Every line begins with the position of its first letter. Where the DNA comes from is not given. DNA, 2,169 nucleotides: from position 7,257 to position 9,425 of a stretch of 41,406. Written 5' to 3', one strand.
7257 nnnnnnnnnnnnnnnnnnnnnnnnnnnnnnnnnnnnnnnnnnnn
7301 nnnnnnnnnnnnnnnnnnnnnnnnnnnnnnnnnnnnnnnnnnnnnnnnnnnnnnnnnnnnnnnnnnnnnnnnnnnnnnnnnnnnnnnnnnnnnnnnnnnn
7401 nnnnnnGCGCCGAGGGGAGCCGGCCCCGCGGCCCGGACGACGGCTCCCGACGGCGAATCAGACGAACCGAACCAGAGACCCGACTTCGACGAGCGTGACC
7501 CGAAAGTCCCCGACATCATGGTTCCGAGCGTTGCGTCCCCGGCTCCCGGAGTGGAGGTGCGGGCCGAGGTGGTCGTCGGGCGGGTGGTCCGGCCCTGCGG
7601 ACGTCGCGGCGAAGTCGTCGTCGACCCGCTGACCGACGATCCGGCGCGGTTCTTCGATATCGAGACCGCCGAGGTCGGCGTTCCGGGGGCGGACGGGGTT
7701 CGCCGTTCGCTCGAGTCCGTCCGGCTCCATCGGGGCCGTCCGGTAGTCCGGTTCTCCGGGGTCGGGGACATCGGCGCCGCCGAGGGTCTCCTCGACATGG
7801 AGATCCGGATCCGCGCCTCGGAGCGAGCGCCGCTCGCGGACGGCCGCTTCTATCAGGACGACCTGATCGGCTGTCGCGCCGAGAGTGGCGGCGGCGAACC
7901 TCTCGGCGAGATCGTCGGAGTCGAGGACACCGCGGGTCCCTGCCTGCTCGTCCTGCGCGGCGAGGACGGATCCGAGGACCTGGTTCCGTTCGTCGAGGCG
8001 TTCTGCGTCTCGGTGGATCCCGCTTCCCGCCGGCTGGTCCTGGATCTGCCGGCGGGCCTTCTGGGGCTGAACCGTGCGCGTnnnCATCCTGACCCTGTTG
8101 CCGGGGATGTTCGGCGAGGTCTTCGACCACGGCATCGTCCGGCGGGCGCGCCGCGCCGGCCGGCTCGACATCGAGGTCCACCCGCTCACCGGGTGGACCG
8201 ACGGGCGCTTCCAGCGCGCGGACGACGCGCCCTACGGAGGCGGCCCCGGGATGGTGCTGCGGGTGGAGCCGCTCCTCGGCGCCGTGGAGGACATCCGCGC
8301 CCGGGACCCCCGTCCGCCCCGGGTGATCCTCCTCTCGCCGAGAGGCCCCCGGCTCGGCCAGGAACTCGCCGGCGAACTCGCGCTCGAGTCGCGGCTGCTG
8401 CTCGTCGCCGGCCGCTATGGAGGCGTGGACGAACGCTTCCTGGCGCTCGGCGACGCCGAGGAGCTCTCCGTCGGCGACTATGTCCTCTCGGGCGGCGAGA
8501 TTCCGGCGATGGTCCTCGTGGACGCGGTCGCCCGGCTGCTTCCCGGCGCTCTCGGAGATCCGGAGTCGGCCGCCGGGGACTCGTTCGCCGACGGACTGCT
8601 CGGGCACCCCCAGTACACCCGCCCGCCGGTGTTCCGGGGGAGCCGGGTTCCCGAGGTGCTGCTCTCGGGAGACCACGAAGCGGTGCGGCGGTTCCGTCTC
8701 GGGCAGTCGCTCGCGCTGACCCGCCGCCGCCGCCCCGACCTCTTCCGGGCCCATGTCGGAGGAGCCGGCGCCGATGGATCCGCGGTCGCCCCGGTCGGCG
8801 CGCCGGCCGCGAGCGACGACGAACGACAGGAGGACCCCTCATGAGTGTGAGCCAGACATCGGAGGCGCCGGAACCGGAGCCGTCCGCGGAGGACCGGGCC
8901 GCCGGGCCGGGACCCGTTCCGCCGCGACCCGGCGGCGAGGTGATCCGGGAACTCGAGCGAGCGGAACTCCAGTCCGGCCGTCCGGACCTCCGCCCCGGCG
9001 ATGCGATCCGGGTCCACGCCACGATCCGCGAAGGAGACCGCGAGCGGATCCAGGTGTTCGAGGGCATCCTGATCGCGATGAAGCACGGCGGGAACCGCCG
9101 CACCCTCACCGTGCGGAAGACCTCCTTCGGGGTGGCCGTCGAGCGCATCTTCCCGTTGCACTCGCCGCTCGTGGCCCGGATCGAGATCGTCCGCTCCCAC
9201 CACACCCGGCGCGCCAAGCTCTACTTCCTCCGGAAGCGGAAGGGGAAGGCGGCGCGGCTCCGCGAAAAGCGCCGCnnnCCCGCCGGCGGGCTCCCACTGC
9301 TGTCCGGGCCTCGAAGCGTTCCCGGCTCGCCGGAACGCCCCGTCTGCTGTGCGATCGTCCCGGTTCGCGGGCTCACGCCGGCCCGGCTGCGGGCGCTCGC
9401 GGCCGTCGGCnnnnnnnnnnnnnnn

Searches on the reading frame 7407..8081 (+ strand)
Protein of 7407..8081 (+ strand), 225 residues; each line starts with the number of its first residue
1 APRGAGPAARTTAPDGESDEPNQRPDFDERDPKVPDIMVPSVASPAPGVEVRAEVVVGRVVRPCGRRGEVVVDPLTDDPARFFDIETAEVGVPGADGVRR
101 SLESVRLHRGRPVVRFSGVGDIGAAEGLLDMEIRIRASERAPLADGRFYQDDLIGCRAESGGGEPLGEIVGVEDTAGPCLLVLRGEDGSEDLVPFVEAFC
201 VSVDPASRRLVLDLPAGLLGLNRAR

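Call 65: search_protein_families(library=pfam, proteins=[window:7407-8081:+], max_evalue=0.0001)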
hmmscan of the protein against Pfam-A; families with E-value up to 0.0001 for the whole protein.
window:7407-8081:+ (225 aa): 2 families
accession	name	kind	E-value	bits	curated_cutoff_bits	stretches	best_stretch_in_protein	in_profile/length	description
PF24986.1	PRC_RimM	-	9.4e-18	64.1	27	1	151-218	2-69/69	RimM PRC barrel domain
PF01782.24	RimM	-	2.3e-14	53.8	23.5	1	56-138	1-83/84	RimM N-terminal domain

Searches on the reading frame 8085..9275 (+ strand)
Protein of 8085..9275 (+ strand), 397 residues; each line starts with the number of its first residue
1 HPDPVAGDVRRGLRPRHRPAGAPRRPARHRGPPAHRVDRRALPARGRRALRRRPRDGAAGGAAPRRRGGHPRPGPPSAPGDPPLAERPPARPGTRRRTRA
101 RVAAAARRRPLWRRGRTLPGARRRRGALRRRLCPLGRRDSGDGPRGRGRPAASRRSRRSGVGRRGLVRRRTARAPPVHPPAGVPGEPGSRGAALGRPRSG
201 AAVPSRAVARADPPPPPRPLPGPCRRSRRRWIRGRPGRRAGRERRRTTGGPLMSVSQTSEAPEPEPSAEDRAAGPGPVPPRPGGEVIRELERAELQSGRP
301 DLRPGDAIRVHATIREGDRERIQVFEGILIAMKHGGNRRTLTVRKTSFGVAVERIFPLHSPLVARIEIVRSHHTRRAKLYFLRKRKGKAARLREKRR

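Call 65: search_protein_families(library=pfam, proteins=[window:8085-9275:+], max_evalue=0.0001)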
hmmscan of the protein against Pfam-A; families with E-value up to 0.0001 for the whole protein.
window:8085-9275:+ (397 aa): 1 family
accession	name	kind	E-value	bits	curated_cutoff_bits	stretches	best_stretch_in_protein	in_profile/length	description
PF01245.26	Ribosomal_L19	-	2.7e-41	140.4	22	1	286-395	2-111/111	Ribosomal protein L19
